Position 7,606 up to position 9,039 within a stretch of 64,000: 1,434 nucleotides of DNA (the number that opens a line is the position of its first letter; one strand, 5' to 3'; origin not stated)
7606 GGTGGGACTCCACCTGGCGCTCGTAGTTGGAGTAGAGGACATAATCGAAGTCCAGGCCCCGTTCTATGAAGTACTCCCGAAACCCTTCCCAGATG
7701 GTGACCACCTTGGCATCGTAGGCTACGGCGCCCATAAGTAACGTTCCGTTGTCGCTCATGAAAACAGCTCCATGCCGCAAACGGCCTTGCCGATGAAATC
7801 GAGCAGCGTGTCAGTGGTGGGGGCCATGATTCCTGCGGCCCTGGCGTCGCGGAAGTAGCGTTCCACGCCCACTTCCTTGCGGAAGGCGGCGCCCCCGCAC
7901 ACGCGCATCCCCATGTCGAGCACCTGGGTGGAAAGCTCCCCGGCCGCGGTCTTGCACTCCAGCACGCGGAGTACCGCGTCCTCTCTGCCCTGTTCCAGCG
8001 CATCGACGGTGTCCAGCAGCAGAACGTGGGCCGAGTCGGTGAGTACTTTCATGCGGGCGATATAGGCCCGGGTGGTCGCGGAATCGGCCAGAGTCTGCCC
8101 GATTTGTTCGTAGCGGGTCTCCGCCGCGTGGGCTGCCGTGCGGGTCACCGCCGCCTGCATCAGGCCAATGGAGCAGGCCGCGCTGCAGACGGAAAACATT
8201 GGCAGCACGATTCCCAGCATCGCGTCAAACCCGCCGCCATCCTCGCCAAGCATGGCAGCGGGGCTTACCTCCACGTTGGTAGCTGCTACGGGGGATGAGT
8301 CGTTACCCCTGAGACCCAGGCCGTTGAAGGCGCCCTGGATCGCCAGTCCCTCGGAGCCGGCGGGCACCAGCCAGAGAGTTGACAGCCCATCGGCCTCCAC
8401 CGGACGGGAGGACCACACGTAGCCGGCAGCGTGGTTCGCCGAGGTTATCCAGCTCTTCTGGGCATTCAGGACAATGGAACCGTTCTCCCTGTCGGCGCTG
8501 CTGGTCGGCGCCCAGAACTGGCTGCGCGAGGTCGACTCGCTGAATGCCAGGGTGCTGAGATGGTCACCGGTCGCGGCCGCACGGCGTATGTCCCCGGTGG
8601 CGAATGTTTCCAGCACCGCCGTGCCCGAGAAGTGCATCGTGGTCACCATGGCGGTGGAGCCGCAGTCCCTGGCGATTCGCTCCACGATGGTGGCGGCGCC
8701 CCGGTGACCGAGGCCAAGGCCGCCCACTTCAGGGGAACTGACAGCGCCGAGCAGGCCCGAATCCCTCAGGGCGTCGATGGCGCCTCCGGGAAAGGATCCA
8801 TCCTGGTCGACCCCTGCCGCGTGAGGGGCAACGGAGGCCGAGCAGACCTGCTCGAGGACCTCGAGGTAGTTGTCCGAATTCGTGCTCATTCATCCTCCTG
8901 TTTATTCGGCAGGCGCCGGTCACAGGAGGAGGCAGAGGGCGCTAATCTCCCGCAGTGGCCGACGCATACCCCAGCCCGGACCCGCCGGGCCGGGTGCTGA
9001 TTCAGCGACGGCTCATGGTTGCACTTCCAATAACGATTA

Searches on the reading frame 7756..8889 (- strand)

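Call 39: search_protein_families(library=pfam, proteins=[window:7756-8889:-], max_evalue=0.00001)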
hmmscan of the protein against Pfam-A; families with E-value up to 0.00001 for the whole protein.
window:7756-8889:- (377 aa): 4 families
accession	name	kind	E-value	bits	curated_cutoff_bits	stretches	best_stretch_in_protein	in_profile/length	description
PF00441.29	Acyl-CoA_dh_1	-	1.5e-18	67.8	22.4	1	219-370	2-149/150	Acyl-CoA dehydrogenase, C-terminal domain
PF02771.21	Acyl-CoA_dh_N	-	2e-12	47.9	22.9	1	10-102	9-102/113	Acyl-CoA dehydrogenase, N-terminal domain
PF02770.24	Acyl-CoA_dh_M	-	2.3e-11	44.2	33.3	1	114-206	2-97/97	Acyl-CoA dehydrogenase, middle domain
PF08028.16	Acyl-CoA_dh_2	-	5.9e-10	40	22.7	1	235-354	2-128/134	Acyl-CoA dehydrogenase, C-terminal domain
